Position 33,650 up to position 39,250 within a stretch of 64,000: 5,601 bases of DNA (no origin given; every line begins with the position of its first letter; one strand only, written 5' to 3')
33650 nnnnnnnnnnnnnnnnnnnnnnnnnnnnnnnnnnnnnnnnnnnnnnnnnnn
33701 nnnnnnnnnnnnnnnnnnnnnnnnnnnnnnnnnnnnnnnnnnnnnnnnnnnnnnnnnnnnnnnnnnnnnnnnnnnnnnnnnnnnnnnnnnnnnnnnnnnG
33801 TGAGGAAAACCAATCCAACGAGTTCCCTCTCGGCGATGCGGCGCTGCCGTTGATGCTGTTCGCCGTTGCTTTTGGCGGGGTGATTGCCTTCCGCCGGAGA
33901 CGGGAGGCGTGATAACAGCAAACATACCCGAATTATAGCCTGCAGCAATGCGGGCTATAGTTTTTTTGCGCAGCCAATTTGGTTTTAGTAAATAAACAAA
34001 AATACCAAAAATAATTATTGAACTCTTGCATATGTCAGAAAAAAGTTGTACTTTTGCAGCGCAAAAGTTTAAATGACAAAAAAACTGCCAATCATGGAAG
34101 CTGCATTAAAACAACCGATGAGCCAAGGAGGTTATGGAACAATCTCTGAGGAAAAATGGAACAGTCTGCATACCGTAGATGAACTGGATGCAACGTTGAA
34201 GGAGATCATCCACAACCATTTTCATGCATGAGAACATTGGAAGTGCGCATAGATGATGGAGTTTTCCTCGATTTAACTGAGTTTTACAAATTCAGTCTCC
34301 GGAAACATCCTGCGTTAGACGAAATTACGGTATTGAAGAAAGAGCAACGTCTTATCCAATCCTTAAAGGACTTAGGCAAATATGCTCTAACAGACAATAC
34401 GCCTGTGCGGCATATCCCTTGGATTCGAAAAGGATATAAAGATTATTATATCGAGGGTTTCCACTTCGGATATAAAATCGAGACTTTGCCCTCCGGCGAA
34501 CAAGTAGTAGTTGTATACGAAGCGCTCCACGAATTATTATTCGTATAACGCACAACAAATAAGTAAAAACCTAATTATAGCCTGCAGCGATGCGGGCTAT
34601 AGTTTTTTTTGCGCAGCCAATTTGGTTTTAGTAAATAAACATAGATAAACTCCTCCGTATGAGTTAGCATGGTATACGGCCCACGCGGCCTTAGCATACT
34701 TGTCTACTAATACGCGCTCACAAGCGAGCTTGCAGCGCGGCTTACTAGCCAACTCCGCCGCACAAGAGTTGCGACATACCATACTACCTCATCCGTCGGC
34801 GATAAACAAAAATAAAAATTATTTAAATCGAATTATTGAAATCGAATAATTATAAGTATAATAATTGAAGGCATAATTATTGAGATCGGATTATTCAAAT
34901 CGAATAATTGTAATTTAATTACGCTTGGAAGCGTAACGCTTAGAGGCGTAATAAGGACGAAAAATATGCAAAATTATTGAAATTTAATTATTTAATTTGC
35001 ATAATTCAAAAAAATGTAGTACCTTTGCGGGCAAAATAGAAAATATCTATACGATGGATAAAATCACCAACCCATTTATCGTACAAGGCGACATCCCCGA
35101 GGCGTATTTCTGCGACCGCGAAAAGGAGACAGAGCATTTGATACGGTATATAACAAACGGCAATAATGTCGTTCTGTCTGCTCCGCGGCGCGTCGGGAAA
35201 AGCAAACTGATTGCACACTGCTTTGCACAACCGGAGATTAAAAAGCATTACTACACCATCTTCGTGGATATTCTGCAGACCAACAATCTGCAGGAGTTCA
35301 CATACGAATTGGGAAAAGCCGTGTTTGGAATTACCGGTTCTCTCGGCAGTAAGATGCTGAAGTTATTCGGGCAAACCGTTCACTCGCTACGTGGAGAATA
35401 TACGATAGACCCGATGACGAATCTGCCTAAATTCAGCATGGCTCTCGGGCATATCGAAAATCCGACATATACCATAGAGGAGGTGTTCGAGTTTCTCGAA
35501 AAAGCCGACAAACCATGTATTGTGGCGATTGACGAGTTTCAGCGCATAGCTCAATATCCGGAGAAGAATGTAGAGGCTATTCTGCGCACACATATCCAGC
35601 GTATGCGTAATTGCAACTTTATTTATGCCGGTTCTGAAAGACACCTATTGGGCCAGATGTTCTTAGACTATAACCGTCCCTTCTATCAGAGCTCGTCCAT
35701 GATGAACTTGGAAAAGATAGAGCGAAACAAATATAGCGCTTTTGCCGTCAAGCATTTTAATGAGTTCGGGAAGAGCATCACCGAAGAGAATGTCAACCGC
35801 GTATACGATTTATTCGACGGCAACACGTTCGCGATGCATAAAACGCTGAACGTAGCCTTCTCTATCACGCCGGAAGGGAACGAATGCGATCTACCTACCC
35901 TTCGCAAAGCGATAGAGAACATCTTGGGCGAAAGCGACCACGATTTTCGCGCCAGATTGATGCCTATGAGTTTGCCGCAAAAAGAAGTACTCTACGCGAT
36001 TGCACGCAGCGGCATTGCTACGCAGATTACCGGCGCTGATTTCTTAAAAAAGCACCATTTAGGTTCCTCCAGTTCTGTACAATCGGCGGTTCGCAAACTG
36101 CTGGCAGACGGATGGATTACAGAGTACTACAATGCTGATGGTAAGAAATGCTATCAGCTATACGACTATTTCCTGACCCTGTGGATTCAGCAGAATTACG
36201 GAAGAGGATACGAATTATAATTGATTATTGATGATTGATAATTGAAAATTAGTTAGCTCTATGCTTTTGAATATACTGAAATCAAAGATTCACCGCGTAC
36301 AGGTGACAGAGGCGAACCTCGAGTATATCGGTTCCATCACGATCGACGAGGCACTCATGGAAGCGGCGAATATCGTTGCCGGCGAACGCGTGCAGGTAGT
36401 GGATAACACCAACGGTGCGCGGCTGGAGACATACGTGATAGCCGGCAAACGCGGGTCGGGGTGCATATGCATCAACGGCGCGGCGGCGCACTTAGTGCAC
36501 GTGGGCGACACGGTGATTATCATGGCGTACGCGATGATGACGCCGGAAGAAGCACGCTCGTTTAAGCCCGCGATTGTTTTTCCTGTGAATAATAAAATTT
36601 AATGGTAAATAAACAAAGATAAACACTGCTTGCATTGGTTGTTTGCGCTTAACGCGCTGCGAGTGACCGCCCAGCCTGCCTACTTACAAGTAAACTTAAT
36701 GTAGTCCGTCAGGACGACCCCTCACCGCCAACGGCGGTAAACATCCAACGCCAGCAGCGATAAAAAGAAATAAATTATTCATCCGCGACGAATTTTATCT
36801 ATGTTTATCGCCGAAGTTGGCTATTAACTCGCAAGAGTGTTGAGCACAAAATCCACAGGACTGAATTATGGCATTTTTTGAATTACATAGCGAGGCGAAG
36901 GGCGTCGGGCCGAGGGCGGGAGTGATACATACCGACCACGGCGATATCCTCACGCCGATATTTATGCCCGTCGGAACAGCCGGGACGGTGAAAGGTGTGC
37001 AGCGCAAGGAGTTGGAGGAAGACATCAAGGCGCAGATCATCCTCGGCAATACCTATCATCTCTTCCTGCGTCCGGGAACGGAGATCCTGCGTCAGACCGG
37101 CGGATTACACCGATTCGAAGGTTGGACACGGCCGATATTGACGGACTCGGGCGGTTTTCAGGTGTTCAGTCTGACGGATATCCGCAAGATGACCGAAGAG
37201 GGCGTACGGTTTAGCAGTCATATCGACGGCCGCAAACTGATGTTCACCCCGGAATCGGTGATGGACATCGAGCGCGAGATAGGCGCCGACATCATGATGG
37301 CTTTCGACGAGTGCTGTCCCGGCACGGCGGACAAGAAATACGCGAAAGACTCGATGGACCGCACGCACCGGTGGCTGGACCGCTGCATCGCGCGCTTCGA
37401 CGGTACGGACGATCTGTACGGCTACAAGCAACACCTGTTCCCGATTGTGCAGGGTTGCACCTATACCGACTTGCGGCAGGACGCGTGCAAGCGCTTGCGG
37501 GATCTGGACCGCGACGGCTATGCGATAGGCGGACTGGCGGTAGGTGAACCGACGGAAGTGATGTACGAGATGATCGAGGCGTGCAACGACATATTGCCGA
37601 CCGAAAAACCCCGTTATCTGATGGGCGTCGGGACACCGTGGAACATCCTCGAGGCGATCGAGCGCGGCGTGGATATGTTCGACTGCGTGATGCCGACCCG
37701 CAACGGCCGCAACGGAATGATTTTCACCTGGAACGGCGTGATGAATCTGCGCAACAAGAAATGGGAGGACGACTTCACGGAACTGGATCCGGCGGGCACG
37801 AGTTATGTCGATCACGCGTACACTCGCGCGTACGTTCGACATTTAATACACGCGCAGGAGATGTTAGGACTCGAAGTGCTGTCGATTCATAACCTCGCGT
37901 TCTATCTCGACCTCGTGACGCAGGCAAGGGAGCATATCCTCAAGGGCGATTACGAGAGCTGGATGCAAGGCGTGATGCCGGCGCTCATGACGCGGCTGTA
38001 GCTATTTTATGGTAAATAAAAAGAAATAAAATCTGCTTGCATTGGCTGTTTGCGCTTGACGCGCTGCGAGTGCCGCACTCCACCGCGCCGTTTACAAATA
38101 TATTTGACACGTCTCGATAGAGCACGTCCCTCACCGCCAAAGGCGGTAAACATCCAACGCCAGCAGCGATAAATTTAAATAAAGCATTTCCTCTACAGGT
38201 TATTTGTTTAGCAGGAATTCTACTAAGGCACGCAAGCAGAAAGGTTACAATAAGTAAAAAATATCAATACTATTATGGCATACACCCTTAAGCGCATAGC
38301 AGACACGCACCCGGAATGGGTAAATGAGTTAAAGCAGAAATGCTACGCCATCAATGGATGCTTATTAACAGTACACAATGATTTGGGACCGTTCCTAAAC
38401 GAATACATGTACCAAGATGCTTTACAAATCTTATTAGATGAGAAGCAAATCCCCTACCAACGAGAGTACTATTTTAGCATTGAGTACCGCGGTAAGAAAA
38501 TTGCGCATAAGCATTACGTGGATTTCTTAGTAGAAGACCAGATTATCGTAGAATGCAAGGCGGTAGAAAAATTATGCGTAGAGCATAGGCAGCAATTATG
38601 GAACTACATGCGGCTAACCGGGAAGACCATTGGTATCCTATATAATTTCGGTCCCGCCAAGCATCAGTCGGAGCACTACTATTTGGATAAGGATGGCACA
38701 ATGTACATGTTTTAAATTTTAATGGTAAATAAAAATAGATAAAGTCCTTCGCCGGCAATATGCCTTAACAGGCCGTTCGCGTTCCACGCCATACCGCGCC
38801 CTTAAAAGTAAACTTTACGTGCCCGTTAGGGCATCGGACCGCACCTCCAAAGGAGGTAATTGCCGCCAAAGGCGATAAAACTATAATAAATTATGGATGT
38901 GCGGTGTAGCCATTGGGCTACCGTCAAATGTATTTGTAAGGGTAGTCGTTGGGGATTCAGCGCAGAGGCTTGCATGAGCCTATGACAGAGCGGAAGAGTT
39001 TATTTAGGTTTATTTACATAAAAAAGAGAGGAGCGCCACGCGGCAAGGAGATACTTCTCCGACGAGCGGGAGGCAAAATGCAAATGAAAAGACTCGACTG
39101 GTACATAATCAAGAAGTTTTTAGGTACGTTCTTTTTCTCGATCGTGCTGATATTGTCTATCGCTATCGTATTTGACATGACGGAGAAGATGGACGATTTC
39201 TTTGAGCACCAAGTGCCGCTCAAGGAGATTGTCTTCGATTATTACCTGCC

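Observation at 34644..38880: Family of 129-150 bp hairpin-ended elements inserted at GATAAA directly after stop codons, with covarying stems and an apparent empty site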

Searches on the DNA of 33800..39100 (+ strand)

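Call 16: search_rna_families(source=window, start=33800, end=39100, threshold=evalue, max_evalue=10)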
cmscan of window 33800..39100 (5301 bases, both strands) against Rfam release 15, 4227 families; matches with E-value up to 10: 7.
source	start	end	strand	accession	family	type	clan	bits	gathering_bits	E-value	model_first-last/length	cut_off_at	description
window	34534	34606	+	RF00368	sroB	Gene; sRNA;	-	26.2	44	3.4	1-83/83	no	sroB RNA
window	36191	36244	+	RF01190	snR50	Gene; snRNA; snoRNA; CD-box;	-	22.6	45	4.3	1-89/89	no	Small nucleolar RNA snR50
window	35126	35177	+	RF02427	SpF10_sRNA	Gene; sRNA;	-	22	60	0.99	1-57/57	no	Streptococcus sRNA SpF10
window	34016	34077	+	RF03494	mir-4680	Gene; miRNA;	-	19.1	78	9.6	1-69/69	no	mir-4680 microRNA precursor family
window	38031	38168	-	RF03613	MIR6234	Gene; miRNA;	-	17.7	90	3.2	1-146/146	no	MIR6234 microRNA precursor family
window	34531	34606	+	RF00506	Thr_leader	Cis-reg; leader;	-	17.7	55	9.1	1-118/118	no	Threonine operon leader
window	34543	34604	+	RF02702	AgvB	Gene; sRNA;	-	17.5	56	9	1-62/62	no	Anti GcvB sRNA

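Call 54: search_with_rna_model(model_id=R1, sources=[L173, L174, L175, L176, L179, L183, L185, L188, L191], max_evalue=0.01)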
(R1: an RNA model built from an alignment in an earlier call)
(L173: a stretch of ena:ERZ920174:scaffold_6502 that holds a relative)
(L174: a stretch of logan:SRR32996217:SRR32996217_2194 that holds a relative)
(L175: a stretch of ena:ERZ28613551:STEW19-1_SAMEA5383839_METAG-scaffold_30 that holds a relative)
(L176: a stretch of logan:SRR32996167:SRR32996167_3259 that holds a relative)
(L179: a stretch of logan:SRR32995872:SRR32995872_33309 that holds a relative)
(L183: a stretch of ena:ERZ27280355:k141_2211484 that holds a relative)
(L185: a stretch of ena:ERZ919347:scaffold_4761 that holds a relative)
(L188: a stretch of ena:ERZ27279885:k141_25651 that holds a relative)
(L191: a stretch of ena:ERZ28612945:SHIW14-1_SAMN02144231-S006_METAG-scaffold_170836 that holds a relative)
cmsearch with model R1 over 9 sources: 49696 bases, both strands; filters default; matches with E-value up to 0.01: 24.
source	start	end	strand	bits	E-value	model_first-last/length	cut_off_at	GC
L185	4955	5139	-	145.1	9.6e-22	1-181/181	no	0.45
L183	3440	3617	-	144.2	1.3e-21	1-181/181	no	0.45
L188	1006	1183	-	144.2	1.3e-21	1-181/181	no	0.45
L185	3440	3617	-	135.8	3e-20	1-181/181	no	0.43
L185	5668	5840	-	129.7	2.9e-19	1-181/181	no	0.47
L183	2821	2996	-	112.1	2e-16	1-181/181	no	0.35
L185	2821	2996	-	112.1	2e-16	1-181/181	no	0.35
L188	387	562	-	112.1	2e-16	1-181/181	no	0.35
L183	858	1057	-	83.5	7.8e-12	1-181/181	no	0.46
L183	3634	3808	+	81.8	1.5e-11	1-181/181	no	0.37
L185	3634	3808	+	81.8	1.5e-11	1-181/181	no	0.37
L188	1200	1374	+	81.8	1.5e-11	1-181/181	no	0.37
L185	857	1056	-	79.4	3.6e-11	1-181/181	no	0.46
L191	495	670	+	76.4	1.1e-10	1-181/181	no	0.36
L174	3521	3691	+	47.3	5.3e-06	1-181/181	no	0.34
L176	3521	3691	+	47.3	5.3e-06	1-181/181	no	0.34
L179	1647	1817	+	47.3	5.3e-06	1-181/181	no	0.34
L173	3519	3686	+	44.9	1.3e-05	1-181/181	no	0.35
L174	2785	2982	-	42.4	3.2e-05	1-181/181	no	0.42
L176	2785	2982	-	42.4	3.2e-05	1-181/181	no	0.42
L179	911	1108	-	42.4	3.2e-05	1-181/181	no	0.42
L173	2785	2982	-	40.4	6.8e-05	1-181/181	no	0.42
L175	2785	2982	-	40.4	6.8e-05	1-181/181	no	0.42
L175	3521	3689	+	31.4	0.0019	1-181/181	no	0.37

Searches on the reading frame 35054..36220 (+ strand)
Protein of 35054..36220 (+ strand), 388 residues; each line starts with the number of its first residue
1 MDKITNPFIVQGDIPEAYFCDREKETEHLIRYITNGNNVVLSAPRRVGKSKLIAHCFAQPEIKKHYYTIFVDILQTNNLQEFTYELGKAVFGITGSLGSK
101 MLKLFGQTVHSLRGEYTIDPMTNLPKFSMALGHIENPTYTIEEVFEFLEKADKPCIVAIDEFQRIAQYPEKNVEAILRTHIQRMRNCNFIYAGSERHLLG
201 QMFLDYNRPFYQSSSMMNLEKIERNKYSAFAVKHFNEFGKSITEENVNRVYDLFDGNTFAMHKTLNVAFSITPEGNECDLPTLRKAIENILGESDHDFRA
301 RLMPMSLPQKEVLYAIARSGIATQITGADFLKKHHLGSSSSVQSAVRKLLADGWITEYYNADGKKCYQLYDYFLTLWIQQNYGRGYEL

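Call 11: search_protein_families(library=pfam, proteins=[window:35054-36220:+], max_evalue=0.01)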
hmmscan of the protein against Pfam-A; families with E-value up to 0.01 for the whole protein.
window:35054-36220:+ (388 aa): 6 families
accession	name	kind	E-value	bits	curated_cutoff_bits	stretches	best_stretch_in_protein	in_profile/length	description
PF01637.24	ATPase_2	-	5.4e-15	56.2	33.2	1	19-258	1-219/225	ATPase domain predominantly from Archaea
PF13173.12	AAA_14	-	1.5e-07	31.9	27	1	146-200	53-104/129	AAA domain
PF14516.12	AAA_35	-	8.5e-05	21.9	27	1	20-183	14-159/331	AAA-like domain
PF13401.12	AAA_22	-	0.00026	21.8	27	1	37-197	6-125/130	AAA domain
PF13191.12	AAA_16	-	0.00077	20.4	32.6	1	21-180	4-159/167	AAA ATPase domain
PF12802.13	MarR_2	-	0.0035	17.9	27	1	305-356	3-51/61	MarR family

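Call 38: search_protein_families(library=ncbifam, proteins=[window:35054-36220:+], max_evalue=0.01)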
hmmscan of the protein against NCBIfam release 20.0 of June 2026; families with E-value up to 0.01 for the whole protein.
window:35054-36220:+ (388 aa): 1 family
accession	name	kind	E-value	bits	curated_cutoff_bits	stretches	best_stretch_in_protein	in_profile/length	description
TIGR01128.2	holA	equivalog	0.0044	16.4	80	1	217-290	121-194/316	DNA polymerase III subunit delta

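Call 78: search_protein_families(library=padloc, proteins=[window:35054-36220:+], max_evalue=0.01)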
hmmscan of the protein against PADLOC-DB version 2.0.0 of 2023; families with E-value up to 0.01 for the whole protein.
window:35054-36220:+ (388 aa): 6 families
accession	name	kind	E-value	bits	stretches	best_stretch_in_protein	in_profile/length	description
PDLC04984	PDC-S27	-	1.2e-05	22.4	0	21-89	6-74/474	-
PDLC04787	PDC-S01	-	3.4e-05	20.9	0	20-59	11-50/412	-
PDLC04789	PDC-S01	-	0.00011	19.3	0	26-72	7-51/375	-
PDLC00180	HamB1|HamB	-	0.00044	16.9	1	27-59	106-138/709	DEAD-box helicase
PDLC04791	PDC-S01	-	0.0013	15.4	0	150-201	77-127/395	-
PDLC00201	HamB2|HamB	-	0.0014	15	1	27-60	109-142/721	DEAD-box helicase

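Call 79: search_protein_families(library=phrogs, proteins=[window:35054-36220:+], max_evalue=0.01)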
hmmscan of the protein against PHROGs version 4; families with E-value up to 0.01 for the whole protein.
window:35054-36220:+ (388 aa): 1 family
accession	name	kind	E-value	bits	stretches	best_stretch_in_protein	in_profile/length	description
phrog_6841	-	unknown function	0.0036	17.2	0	14-57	32-75/470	-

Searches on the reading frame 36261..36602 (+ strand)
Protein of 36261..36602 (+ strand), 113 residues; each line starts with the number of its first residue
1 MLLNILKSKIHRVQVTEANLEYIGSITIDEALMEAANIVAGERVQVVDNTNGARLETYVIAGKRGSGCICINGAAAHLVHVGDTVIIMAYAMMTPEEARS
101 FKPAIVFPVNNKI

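Call 11: search_protein_families(library=pfam, proteins=[window:36261-36602:+], max_evalue=0.01)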
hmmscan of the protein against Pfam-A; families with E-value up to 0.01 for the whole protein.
window:36261-36602:+ (113 aa): 1 family
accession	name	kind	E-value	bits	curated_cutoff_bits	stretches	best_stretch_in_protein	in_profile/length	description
PF02261.22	Asp_decarbox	-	2.1e-50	169.9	25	1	1-109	1-109/115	Aspartate decarboxylase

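Call 12: find_encoding_contigs(protein=window:36261-36602:+, flank=10000, max_places=10)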
Protein window:36261-36602:+ (113 aa): 4 contigs read that carry it; 1 place shown.
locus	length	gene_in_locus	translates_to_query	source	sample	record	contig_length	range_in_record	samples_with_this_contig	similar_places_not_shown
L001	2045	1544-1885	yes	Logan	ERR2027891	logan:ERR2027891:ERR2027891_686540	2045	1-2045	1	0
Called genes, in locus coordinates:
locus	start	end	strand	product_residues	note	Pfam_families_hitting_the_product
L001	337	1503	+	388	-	PF01637:ATPase_2, PF13173:AAA_14 (faint)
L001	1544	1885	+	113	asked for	PF02261:Asp_decarbox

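Call 38: search_protein_families(library=ncbifam, proteins=[L089:5945-6214:+, L089:6211-6522:+], max_evalue=0.01)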
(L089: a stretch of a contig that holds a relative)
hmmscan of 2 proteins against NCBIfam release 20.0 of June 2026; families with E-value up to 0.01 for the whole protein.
L089:5945-6214:+ (89 aa): 0 families

L089:6211-6522:+ (103 aa): 1 family
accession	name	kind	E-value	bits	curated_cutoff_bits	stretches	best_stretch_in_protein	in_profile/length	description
TIGR02385.1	RelE_StbE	subfamily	0.004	17.6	27.9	1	30-86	20-79/88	type II toxin-antitoxin system mRNA interferase toxin, RelE/StbE family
